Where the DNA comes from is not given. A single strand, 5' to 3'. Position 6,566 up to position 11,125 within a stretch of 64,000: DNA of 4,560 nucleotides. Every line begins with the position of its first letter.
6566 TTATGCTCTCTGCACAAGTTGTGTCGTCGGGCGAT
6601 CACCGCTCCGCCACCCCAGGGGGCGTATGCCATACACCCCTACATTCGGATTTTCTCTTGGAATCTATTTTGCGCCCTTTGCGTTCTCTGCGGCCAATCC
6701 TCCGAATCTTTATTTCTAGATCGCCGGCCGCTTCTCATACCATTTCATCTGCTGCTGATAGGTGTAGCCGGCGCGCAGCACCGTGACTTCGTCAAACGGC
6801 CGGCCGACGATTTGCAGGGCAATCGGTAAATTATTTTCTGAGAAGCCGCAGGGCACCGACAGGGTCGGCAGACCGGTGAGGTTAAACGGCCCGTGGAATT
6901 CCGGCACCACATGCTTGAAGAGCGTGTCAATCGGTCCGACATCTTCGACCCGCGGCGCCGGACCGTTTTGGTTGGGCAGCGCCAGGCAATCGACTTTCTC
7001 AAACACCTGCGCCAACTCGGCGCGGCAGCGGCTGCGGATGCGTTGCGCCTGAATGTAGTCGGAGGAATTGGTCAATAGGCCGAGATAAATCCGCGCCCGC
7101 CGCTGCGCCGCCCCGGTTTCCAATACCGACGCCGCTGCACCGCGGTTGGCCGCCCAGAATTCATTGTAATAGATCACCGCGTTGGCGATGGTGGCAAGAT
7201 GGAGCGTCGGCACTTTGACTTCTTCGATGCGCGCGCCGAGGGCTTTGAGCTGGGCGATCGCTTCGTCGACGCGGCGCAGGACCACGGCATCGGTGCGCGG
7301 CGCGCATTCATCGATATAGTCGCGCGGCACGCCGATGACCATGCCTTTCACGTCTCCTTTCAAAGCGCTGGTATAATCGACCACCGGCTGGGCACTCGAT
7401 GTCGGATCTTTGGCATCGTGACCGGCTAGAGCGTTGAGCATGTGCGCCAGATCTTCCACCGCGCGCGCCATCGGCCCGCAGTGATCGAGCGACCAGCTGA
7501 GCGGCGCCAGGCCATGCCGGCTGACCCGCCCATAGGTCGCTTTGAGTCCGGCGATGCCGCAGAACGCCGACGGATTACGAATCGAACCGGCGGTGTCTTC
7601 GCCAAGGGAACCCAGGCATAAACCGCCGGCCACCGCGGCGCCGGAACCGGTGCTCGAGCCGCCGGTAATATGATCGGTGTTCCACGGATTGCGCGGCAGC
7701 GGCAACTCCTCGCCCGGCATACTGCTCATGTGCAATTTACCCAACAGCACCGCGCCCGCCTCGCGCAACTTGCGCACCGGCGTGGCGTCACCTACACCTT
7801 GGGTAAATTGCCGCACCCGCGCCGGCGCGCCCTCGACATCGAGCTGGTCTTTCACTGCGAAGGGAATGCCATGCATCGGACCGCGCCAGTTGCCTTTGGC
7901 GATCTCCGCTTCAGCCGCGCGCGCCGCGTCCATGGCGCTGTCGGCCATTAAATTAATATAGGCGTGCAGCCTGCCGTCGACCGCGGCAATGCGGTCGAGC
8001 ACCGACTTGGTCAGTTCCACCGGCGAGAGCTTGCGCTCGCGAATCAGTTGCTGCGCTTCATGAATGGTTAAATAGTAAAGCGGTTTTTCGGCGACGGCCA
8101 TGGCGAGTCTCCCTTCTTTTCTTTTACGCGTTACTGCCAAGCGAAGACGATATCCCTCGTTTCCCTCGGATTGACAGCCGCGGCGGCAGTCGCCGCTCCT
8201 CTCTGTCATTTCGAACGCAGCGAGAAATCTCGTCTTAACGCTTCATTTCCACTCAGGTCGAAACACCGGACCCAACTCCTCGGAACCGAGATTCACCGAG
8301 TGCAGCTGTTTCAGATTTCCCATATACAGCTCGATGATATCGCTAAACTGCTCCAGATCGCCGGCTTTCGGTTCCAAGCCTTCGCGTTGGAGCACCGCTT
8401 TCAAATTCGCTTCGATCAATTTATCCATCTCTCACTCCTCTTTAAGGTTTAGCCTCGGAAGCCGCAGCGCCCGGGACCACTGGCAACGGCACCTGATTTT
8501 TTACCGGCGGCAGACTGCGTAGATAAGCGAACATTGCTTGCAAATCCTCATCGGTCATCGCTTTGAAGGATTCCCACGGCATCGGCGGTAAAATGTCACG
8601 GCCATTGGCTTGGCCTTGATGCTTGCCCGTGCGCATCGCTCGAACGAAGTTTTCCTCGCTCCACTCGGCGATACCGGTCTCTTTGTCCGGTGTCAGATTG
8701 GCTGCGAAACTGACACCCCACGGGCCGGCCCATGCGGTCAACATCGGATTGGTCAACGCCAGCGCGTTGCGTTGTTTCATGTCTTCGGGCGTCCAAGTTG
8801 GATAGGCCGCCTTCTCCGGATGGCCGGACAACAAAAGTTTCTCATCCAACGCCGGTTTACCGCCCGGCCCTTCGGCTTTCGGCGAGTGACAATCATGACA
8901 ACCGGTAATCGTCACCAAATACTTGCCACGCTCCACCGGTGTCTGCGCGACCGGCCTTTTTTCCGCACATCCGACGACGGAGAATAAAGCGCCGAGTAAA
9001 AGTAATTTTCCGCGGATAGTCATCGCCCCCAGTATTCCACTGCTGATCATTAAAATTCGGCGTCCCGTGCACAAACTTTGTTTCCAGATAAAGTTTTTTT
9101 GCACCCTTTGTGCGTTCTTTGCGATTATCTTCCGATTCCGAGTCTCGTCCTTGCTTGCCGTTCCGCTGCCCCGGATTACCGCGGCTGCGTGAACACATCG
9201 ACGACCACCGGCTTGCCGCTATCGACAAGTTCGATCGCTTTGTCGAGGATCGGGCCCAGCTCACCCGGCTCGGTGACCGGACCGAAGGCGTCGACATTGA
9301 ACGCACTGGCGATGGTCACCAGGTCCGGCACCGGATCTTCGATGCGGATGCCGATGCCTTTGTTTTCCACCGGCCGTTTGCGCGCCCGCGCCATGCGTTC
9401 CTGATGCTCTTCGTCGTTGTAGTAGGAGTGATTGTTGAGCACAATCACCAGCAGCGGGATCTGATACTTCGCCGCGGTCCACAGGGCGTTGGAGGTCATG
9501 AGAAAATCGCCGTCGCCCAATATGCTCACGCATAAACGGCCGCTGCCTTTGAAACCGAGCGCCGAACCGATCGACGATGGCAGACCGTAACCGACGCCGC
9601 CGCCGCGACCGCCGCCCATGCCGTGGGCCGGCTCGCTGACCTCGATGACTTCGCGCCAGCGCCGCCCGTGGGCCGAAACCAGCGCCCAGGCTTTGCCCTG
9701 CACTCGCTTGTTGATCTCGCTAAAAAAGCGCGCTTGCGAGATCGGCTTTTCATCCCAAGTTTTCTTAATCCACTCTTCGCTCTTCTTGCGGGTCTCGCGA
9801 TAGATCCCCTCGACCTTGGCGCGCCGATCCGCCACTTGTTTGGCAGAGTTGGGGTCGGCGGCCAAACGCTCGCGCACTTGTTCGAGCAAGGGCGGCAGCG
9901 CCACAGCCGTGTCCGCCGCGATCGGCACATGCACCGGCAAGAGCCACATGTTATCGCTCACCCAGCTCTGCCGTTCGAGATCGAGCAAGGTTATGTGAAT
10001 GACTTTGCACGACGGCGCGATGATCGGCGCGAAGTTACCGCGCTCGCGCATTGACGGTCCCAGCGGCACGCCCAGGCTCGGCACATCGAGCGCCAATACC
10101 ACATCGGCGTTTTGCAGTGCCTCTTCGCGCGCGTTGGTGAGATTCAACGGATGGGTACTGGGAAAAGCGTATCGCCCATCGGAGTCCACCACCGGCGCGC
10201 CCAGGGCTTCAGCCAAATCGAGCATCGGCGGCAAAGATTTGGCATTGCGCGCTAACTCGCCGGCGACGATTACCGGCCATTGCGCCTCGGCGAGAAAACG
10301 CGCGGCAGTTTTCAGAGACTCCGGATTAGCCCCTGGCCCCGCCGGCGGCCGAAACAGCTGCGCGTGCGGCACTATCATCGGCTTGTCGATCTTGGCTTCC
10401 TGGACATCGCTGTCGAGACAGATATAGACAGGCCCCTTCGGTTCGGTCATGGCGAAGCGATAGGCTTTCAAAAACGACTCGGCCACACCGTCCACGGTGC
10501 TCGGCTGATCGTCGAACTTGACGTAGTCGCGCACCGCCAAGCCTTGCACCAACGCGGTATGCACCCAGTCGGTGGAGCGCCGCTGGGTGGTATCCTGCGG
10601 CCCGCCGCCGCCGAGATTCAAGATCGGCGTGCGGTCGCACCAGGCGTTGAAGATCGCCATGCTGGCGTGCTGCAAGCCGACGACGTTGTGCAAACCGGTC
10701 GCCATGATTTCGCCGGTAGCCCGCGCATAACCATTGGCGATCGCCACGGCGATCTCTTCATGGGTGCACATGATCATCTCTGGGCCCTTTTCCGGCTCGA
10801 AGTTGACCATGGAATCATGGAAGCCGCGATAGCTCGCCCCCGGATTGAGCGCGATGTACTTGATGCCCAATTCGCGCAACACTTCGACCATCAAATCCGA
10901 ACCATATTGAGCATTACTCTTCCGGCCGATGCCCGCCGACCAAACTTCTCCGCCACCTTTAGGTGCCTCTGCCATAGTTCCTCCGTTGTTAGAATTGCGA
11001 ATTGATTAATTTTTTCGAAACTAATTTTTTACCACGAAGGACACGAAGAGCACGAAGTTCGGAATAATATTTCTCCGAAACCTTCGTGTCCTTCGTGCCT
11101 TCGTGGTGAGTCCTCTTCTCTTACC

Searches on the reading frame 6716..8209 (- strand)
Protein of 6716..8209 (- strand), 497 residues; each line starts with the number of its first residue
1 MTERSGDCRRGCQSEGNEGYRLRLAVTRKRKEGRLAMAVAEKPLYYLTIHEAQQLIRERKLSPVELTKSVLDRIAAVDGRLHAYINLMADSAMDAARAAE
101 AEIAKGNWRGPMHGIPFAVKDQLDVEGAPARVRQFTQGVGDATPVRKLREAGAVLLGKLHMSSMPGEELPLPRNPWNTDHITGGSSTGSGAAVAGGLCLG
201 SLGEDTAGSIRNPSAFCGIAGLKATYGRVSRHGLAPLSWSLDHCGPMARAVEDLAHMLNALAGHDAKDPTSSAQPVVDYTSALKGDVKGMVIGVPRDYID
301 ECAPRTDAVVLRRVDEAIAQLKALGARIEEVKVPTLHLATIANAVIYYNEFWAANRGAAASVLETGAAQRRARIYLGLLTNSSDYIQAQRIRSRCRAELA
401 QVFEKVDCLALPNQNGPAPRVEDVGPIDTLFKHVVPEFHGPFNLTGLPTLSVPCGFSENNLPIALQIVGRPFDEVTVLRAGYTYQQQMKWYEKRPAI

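Call 90: search_protein_families(library=pfam, proteins=[P0297, P0293], max_evalue=10)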
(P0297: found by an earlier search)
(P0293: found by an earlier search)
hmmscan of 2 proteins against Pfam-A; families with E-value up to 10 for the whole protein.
P0297 (111 aa): 1 family
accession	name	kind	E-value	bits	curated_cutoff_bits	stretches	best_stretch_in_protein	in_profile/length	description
PF13720.11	Acetyltransf_11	-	0.19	12.6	24.5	1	39-73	28-58/82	Udp N-acetylglucosamine O-acyltransferase; Domain 2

P0293 (79 aa): 3 families
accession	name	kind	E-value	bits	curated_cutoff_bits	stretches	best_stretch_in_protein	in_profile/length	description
PF13174.12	TPR_6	-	0.03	15.4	26.3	1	34-64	1-31/33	Tetratricopeptide repeat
PF25785.1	TPR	-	0.061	14.1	27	1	10-49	7-46/110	Nucleoprotein TPR-like domain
PF13720.11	Acetyltransf_11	-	0.11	13.3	24.5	1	8-41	29-62/82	Udp N-acetylglucosamine O-acyltransferase; Domain 2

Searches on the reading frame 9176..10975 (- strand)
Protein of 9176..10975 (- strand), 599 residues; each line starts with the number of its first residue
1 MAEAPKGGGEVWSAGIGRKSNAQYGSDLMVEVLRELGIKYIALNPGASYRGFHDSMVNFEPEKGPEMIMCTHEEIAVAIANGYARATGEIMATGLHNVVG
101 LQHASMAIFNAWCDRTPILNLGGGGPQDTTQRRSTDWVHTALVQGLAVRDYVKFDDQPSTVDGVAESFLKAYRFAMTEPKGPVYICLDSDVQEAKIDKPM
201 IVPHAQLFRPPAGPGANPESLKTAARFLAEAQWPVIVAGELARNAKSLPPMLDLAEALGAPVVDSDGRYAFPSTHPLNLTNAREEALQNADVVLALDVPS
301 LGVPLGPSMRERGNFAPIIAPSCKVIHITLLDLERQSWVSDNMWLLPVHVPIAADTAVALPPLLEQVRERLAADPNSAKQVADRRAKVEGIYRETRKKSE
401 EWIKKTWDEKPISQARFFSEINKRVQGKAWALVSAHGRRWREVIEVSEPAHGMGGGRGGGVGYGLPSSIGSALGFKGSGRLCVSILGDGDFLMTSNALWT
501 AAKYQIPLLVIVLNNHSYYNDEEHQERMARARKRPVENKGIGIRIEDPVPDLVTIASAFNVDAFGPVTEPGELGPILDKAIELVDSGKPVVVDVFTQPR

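Call 90: search_protein_families(library=pfam, proteins=[P0297, P0293], max_evalue=10)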
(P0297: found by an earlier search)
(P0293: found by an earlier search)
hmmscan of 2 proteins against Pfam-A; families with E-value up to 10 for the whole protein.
P0297 (111 aa): 1 family
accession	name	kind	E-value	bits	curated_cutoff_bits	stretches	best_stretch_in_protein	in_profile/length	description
PF13720.11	Acetyltransf_11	-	0.19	12.6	24.5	1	39-73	28-58/82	Udp N-acetylglucosamine O-acyltransferase; Domain 2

P0293 (79 aa): 3 families
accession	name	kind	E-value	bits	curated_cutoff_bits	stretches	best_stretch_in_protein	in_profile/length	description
PF13174.12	TPR_6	-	0.03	15.4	26.3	1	34-64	1-31/33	Tetratricopeptide repeat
PF25785.1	TPR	-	0.061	14.1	27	1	10-49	7-46/110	Nucleoprotein TPR-like domain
PF13720.11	Acetyltransf_11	-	0.11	13.3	24.5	1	8-41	29-62/82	Udp N-acetylglucosamine O-acyltransferase; Domain 2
